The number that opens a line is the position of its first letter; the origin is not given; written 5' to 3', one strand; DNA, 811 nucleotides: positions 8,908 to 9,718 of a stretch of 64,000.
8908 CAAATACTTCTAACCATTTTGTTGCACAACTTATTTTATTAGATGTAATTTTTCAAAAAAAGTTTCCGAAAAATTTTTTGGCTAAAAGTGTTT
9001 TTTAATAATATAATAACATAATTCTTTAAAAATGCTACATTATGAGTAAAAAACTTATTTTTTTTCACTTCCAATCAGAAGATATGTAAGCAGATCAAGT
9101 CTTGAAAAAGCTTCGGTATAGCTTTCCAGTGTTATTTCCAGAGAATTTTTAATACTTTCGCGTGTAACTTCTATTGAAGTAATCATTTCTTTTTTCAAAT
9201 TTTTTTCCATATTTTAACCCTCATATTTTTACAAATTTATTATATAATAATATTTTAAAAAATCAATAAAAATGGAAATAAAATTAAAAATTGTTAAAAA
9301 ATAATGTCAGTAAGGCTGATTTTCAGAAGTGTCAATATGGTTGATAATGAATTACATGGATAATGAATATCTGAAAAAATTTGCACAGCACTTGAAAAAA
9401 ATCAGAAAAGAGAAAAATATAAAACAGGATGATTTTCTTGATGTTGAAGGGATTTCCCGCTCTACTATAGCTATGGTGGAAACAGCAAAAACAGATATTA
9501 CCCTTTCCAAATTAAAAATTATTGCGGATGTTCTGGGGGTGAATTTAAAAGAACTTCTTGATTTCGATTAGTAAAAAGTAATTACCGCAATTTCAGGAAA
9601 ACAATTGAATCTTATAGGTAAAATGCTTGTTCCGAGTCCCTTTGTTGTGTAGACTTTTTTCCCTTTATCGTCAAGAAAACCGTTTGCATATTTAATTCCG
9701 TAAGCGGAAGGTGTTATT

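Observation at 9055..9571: Unannotated 51-aa ORF plus divergent XRE gene: a two-gene module present twice in the window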

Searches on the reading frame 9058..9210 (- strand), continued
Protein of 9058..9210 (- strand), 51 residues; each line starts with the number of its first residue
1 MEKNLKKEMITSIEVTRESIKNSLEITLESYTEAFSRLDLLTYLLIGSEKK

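Call 40: find_encoding_contigs(protein=P0089, flank=3000, max_places=2)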
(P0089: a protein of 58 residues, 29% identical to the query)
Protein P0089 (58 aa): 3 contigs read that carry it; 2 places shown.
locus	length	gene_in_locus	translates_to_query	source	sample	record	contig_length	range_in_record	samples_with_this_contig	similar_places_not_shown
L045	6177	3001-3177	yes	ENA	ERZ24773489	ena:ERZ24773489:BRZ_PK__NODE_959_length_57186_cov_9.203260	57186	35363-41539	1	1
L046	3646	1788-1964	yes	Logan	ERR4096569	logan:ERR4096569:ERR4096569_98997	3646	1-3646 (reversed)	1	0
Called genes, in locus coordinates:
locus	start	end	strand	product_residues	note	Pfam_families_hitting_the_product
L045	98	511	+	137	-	-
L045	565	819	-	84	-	PF00196:GerE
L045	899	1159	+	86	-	PF01381:HTH_3 (weak)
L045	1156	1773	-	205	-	PF00265:TK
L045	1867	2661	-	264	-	PF01978:TrmB, PF11495:TrmB_EBD_N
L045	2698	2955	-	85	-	PF01381:HTH_3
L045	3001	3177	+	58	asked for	-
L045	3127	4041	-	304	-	PF02899:Phage_int_SAM_1, PF13495:Phage_int_SAM_4 (weak), PF00589:Phage_integrase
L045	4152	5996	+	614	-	PF25063:ARM_TT21_C (faint), PF25062:ARM_TT21_N (weak), PF09976:TPR_21 (weak), PF12895:ANAPC3 (weak), PF14559:TPR_19, PF23914:TPR_CcmH_CycH (weak), PF13414:TPR_11 (weak), PF14559:TPR_19 (weak), +15 more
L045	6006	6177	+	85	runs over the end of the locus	-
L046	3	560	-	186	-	?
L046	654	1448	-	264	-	PF01978:TrmB, PF11495:TrmB_EBD_N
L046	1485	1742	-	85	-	PF01381:HTH_3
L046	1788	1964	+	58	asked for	-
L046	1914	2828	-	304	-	PF02899:Phage_int_SAM_1, PF13495:Phage_int_SAM_4 (weak), PF00589:Phage_integrase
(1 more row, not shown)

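Call 41: find_encoding_contigs(protein=P0054, flank=3000, max_places=2)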
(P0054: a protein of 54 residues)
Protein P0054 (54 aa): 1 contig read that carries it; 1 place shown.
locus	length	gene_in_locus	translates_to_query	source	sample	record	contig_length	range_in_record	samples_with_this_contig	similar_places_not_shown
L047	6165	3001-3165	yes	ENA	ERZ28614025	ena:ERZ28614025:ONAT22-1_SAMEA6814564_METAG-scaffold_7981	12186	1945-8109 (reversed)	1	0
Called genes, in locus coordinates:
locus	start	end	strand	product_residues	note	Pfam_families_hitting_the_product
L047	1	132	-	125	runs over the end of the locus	PF07883:Cupin_2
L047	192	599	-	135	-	PF12802:MarR_2, PF01047:MarR, PF13412:HTH_24 (weak), PF13463:HTH_27 (weak), PF22381:Staph_reg_Sar_Rot, PF13601:HTH_34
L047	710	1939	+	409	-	PF01409:tRNA-synt_2d (faint), PF13393:tRNA-synt_His, PF00587:tRNA-synt_2b, PF03129:HGTP_anticodon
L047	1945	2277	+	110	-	-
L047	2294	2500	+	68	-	-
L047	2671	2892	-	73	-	PF13560:HTH_31, PF12844:HTH_19, PF01381:HTH_3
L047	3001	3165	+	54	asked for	-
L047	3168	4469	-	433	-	-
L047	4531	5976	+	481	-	PF01276:OKR_DC_1, PF00155:Aminotran_1_2, PF00266:Aminotran_5, PF01041:DegT_DnrJ_EryC1, PF01053:Cys_Met_Meta_PP, PF01212:Beta_elim_lyase, PF05889:SepSecS, PF03711:OKR_DC_1_C (weak)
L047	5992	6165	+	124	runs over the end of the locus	PF01906:YbjQ_1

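Call 45: predict_structure(alignment_id=A2)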
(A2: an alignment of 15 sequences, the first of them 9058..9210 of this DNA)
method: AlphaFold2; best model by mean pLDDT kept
length: 51 residues; sequences in the alignment: 15
mean_pLDDT: 94.2   pTM: 0.57
mean pLDDT of the five models: 94.2, 93.6, 93.3, 90.7, 88.8
residues with pLDDT >= 90: 44; 70-90: 4; 50-70: 3; < 50: 0
segments of 3 or more residues with pLDDT < 50: none
pLDDT, mean of each block of 10 residues (from residue 1): 91 98 98 98 89 56
secondary structure, 60 per line:
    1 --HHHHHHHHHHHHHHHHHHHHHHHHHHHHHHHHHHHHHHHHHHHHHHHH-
elements in order: H3-50

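Call 50: search_protein_families(library=padloc, proteins=[window:9058-9210:-], max_evalue=1)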
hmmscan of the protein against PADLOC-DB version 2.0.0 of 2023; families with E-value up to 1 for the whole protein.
seq(51 aa): 0 families

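Call 51: search_protein_families(library=phrogs, proteins=[window:9058-9210:-], max_evalue=1)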
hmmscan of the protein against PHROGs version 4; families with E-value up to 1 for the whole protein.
seq(51 aa): 0 families

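Call 55: fold_search(model_id=the predicted structure, library=pdb)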
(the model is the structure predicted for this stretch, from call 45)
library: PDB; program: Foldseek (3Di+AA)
matches with E <= 10: 0; with E <= 0.001: 0
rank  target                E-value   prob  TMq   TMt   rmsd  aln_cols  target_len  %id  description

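Call 75: find_related_loci(query=A2, collection=viral_contigs, flank=4000)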
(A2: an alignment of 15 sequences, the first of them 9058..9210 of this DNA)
Query A2 (51 aa) in viral_contigs; peptide patterns used: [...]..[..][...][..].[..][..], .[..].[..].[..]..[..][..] (x = any residue, [..] = any of these).
75 stretches matched a pattern, but none encodes a relative of the query by tblastn (E <= 1e-3).

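Call 76: search_dna_similar(query=window:9058-9210:-, collection=phages, mode=protein, max_evalue=1)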
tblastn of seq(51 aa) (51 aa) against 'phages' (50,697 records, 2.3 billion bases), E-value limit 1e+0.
No match.

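Call 77: search_dna_similar(query=window:9058-9210:-, collection=plasmids, mode=protein, max_evalue=1)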
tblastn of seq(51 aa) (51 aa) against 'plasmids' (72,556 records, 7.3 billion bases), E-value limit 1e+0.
No match.

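Call 82: find_encoding_contigs(protein=P0052, flank=2500, max_places=1)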
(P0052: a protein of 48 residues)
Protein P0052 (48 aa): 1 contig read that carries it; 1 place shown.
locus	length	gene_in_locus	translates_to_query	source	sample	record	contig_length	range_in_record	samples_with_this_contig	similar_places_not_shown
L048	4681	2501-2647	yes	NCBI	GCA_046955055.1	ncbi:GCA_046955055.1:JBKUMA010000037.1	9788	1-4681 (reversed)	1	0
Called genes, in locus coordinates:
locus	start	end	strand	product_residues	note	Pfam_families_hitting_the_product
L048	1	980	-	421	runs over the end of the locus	PF02321:OEP (weak)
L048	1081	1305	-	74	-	-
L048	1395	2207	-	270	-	PF00795:CN_hydrolase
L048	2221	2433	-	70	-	PF01381:HTH_3 (weak)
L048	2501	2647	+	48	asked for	-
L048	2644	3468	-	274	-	PF00248:Aldo_ket_red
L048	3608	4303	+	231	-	-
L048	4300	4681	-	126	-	PF11178:DUF2963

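Call 83: find_encoding_contigs(protein=P0042, flank=2500, max_places=1)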
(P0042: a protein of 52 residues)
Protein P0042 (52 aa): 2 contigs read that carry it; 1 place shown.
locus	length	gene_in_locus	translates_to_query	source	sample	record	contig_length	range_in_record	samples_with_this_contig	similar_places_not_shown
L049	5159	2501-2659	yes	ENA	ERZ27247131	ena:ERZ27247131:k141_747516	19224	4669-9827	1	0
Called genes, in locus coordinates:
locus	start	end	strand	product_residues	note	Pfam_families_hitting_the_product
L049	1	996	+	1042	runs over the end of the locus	PF00873:ACR_tran, PF02355:SecD_SecF_C (faint), PF03176:MMPL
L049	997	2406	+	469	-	PF02321:OEP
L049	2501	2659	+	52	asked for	-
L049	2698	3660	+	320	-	PF06144:DNA_pol3_delta, PF21694:DNA_pol3_delta_C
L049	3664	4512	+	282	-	PF13177:DNA_pol3_delta2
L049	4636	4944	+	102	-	-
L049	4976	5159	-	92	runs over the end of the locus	PF13451:zf_Tbcl, PF23477:zf_Tbcl_2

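Call 84: find_encoding_contigs(protein=P0043, flank=2500, max_places=1)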
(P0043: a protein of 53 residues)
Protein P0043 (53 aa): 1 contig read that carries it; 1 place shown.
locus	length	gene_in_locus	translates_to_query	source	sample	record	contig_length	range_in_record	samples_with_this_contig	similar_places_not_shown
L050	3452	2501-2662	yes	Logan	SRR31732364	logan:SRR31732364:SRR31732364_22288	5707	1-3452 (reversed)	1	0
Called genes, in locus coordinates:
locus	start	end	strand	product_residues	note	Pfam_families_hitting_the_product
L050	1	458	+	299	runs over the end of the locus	-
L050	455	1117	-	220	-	-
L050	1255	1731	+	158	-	PF02542:YgbB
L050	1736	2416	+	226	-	PF08713:DNA_alkylation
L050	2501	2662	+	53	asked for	-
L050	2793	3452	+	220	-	?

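Call 85: find_encoding_contigs(protein=P0023, flank=2500, max_places=1)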
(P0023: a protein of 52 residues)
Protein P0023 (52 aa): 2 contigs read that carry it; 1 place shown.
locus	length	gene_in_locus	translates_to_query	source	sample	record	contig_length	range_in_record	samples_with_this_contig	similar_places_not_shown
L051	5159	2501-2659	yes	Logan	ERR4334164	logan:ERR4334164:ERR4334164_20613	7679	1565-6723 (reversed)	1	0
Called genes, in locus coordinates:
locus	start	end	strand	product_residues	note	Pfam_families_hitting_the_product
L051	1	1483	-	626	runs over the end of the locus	PF01807:Zn_ribbon_DnaG, PF08275:DNAG_N, PF01751:Toprim, PF13155:Toprim_2, PF13662:Toprim_4, PF10410:DnaB_bind (weak)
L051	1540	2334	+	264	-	PF00149:Metallophos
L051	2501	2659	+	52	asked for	-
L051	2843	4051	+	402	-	PF00595:PDZ, PF13180:PDZ_2, PF17820:PDZ_6, PF03572:Peptidase_S41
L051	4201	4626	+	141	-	-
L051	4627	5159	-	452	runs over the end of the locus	PF01554:MatE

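Call 93: find_related_loci(query=A6, collection=metagenome_contigs, flank=2000)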
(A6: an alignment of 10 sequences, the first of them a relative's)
Query A6 (52 aa) in metagenome_contigs; peptide patterns used: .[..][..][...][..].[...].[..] (x = any residue, [..] = any of these).
600 stretches matched a pattern (row limit reached: there are more); 4 encode a relative of the query (tblastn E <= 1e-3); 4 distinct loci.
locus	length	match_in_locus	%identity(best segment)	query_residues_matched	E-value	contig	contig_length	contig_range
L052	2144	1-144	96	5-52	1e-26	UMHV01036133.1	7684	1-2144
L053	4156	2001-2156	63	1-52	3e-20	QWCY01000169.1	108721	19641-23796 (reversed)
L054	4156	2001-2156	62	1-52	3e-18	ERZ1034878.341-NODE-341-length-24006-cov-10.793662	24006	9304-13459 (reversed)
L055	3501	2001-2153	49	2-52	3e-14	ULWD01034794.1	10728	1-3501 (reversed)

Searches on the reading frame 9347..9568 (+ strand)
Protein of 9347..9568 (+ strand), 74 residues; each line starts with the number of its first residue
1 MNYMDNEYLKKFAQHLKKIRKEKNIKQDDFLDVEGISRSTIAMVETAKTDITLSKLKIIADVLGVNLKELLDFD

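Call 6: search_protein_families(library=pfam, proteins=[window:9347-9568:+], max_evalue=10)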
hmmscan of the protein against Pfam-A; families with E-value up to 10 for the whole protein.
seq(74 aa): 5 families
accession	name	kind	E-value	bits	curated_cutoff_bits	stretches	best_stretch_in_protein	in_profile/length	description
PF01381.28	HTH_3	-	1e-11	45.1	23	1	16-70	1-55/55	Helix-turn-helix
PF13443.12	HTH_26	-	2.9e-08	34.3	22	1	15-73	1-60/63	Cro/C1-type HTH DNA-binding domain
PF12844.13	HTH_19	-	2.7e-07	30.8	30.2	1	14-71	2-59/64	Helix-turn-helix domain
PF13560.12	HTH_31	-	6.6e-05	23.6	27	1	12-68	2-59/64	Helix-turn-helix domain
PF25638.1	DUF5983_N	-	0.15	12.2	27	1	53-72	14-33/56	Family of unknown function (DUF5983) N-terminal domain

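Call 7: search_protein_families(library=ncbifam, proteins=[window:9347-9568:+], max_evalue=10)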
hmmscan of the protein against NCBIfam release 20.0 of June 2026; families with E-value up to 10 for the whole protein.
seq(74 aa): 19 families
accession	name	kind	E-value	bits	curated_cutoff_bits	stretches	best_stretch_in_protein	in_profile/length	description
TIGR03070.1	couple_hipB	subfamily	6.4e-10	38.8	71.65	1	10-67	1-58/58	type II toxin-antitoxin system Y4mF family antitoxin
NF041951.1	phage_RstR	subfamily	2.8e-08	34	80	1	11-71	2-62/108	RstR family transcriptional repressor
NF047948.1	male_kill_WMK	equivalog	3.9e-06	26.5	300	1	11-71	5-65/300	WO male-killing family protein Wmk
NF006015.0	PRK08154.1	subfamily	4.8e-06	25.9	204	1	5-71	24-90/314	anaerobic benzoate catabolism transcriptional regulator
NF007408.0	PRK09943.1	equivalog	6.2e-05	22.6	211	1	11-70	7-66/185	HTH-type transcriptional regulator PuuR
NF010465.0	PRK13890.1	equivalog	0.0008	19.5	96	1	12-72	6-66/121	conjugal transfer protein TrbA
NF007271.0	PRK09726.1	equivalog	0.0011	19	79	1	10-66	11-67/88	type II toxin-antitoxin system antitoxin HipB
NF003162.0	PRK04140.1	equivalog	0.0036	16.4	263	1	14-72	129-187/317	transcriptional regulator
NF011900.0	PRK15373.1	equivalog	0.0055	16.2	470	1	2-67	88-151/411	IpaC/SipC family type III secretion system needle tip complex protein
NF041575.1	antitoxPezA_Strep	equivalog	0.0065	16.4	290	1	14-65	4-55/158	type II toxin-antitoxin system antitoxin PezA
NF046032.1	TransRegSlrRBacil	equivalog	0.012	15.7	250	2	19-72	9-63/149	HTH-type transcriptional regulator SlrR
NF038139.1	Reg_Aceta_RamB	equivalog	0.014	14.1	700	1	15-66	6-57/465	acetate metabolism transcriptional regulator RamB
NF007481.0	PRK10072.1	equivalog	0.015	15.7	110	1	14-59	36-81/96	HTH-type transcriptional regulator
NF007257.0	PRK09706.1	subfamily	0.015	15.1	101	1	10-64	4-58/135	transcriptional repressor DicA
TIGR00270.2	TIGR00270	equivalog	0.017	14.9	110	1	4-69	68-133/159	multiprotein bridging factor aMBF1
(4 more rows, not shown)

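Call 50: search_protein_families(library=padloc, proteins=[window:9356-9568:+], max_evalue=1)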
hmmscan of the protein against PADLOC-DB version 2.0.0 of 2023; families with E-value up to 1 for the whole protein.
seq(71 aa): 12 families
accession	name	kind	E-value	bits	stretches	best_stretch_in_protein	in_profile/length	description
PDLC03665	Control_protein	-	3e-12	44.6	1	8-70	8-71/77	control protein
PDLC02926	HTH_VI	-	8.5e-10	36.8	1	9-68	2-61/92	-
PDLC04142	capH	-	2.9e-07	29.5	1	7-69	5-67/103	capH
PDLC03536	REase_II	-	2.1e-06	25.6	1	3-69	5-71/237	Type II restriction enzyme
PDLC03671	Control_protein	-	2.5e-06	25.7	1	9-68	15-74/84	control protein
PDLC03664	Control_protein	-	8.5e-06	24.1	1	6-67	11-72/74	control protein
PDLC04775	PDC-M69A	-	2.9e-05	22.5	1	7-69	6-68/113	-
PDLC03668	Control_protein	-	4.4e-05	21.9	1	3-62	3-62/79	control protein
PDLC03954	RmrA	-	0.0012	15.9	1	3-65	4-67/380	-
PDLC03666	Control_protein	-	0.0014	17.1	1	7-67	5-65/77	control protein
PDLC03953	RmrA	-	0.0026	15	1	9-62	6-59/373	-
PDLC04758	PDC-M64B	-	0.018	13.5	1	9-64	31-86/123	-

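Call 51: search_protein_families(library=phrogs, proteins=[window:9356-9568:+], max_evalue=1)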
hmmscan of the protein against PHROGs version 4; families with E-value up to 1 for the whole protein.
seq(71 aa): 33 families (the best 25 are shown)
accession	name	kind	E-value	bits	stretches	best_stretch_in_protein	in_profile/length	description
phrog_2967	-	transcription regulation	4.7e-12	46.9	1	2-70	4-72/225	transcriptional regulator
phrog_8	-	transcription regulation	2.8e-11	44.4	1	3-69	71-137/346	transcriptional regulator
phrog_3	-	transcription regulation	2e-09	38.7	1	5-70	85-148/430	transcriptional repressor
phrog_4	-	transcription regulation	5e-09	36.6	1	7-68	131-192/400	transcriptional repressor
phrog_27318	-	unknown function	2.8e-06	27.8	1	7-67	3-62/289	-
phrog_1373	-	transcription regulation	4.9e-06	27.6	1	9-65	64-120/166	transcriptional regulator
phrog_2328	-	transcription regulation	3.9e-05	24.4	1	8-68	15-75/128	transcriptional repressor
phrog_147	-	transcription regulation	4.1e-05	24.9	1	8-57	4-54/100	transcriptional regulator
phrog_2339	-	DNA, RNA and nucleotide metabolism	7.4e-05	23.7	1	9-64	26-82/98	HTH DNA binding protein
phrog_1994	-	DNA, RNA and nucleotide metabolism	8.5e-05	23.5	1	11-71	2-62/170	DNA binding protein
phrog_24325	-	transcription regulation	9.4e-05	23.8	1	7-65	51-110/133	transcriptional regulator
phrog_34341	-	transcription regulation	0.00012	23.3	1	8-47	71-110/122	transcriptional regulator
phrog_5823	-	transcription regulation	0.00019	21.7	1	8-68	6-67/404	transcriptional regulator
phrog_7241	-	transcription regulation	0.00024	22.1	1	12-68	65-121/122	transcriptional regulator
phrog_3557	-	transcription regulation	0.00035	21.8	1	7-68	12-72/142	transcriptional regulator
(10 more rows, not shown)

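Call 52: search_solved_structures(query=window:9356-9568:+, max_evalue=0.001)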
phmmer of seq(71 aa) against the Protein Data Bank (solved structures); distinct sequences matched with E-value up to 0.001: 4.
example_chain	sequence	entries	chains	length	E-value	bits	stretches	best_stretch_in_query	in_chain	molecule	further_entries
2b5a_A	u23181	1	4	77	6.2e-06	29.6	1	4-60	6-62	C.BclI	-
1y7y_A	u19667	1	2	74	0.00032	24.2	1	6-67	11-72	C.AhdI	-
9k3w_A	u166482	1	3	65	0.00065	23.3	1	12-68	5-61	Transcriptional regulator, PbsX family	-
7n10_B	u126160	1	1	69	0.00087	22.9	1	5-68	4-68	ComR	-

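Call 78: predict_structure(alignment_id=A5)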
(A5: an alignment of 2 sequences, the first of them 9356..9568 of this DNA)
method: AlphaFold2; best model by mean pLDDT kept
length: 71 residues; sequences in the alignment: 2
mean_pLDDT: 87.2   pTM: 0.72
mean pLDDT of the five models: 87.2, 84.5, 83.4, 81.3, 74.9
residues with pLDDT >= 90: 30; 70-90: 40; 50-70: 1; < 50: 0
segments of 3 or more residues with pLDDT < 50: none
pLDDT, mean of each block of 10 residues (from residue 1): 83 93 85 85 84 91 91 72
secondary structure, 60 per line:
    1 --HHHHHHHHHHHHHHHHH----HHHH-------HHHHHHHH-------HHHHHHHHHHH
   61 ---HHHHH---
elements in order: H3-19 H24-27 H35-42 H50-60 H64-68

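Call 81: fold_search(model_id=the predicted structure, library=pdb)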
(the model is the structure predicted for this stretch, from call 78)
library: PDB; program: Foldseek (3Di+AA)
matches with E <= 10: 435; with E <= 0.001: 0
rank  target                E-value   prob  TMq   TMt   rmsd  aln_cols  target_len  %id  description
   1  1y7y_B                1.7e-03  1.00  0.80  0.85   1.4        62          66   29  High-resolution crystal structure of the restriction-modification controller protein C.AhdI from Aeromonas hydrophila (released 2005-02-22)
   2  2b5a_B                2.3e-03  1.00  0.81  0.77   1.9        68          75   28  C.BclI, Control Element of the BclI Restriction-Modification System (released 2006-01-03)
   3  6jq1_B                2.7e-03  1.00  0.77  0.44   1.8        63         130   24  Crystal Structure of DdrO from Deinococcus geothermalis (released 2019-08-28)
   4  2b5a_A                2.8e-03  1.00  0.83  0.77   2.3        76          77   26  C.BclI, Control Element of the BclI Restriction-Modification System (released 2006-01-03)
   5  2b5a_C                3.1e-03  1.00  0.85  0.79   1.7        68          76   29  C.BclI, Control Element of the BclI Restriction-Modification System (released 2006-01-03)
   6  6rnx_B                4.4e-03  1.00  0.78  0.46   1.4        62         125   24  Crystal structure of the essential repressor DdrO from radiation-resistant Deinococcus bacteria (Deinococcus deserti) (released 2019-10-09)
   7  1y9q                  5.1e-03  1.00  0.83  0.35   1.7        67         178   22  Crystal Structure of HTH_3 family Transcriptional Regulator from Vibrio cholerae (released 2005-01-04)
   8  1y7y_A                5.4e-03  1.00  0.84  0.86   1.8        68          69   28  High-resolution crystal structure of the restriction-modification controller protein C.AhdI from Aeromonas hydrophila (released 2005-02-22)
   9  6jq1_A                6.4e-03  1.00  0.77  0.45   1.5        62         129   24  Crystal Structure of DdrO from Deinococcus geothermalis (released 2019-08-28)
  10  6b9s_F                6.4e-03  1.00  0.77  0.15   1.6        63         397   28  MPnS crystallized in the absence of substrate (released 2017-12-20)
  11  3vk0_B                6.8e-03  1.00  0.81  0.67   2.8        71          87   25  Crystal Structure of hypothetical transcription factor NHTF from Neisseria (released 2012-03-14)
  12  6rnz_A                9.4e-03  1.00  0.78  0.84   1.4        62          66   24  Crystal structure of the N-terminal HTH DNA-binding domain of the essential repressor DdrO from radiation-resistant De (released 2019-10-09)
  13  7n10_B                9.9e-03  1.00  0.77  0.82   1.8        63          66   33  Co-crystal structure of Prx with ComR DNA binding domain (released 2021-07-28)
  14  3clc_A                9.9e-03  1.00  0.73  0.69   3.5        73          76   29  Crystal Structure of the Restriction-Modification Controller Protein C.Esp1396I Tetramer in Complex with its Natural 3 (released 2008-07-29)
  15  6rmq_A                1.0e-02  1.00  0.79  0.48   1.4        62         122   24  Crystal structure of a selenomethionine-substituted A70M I84M mutant of the essential repressor DdrO from radiation re (released 2019-10-09)
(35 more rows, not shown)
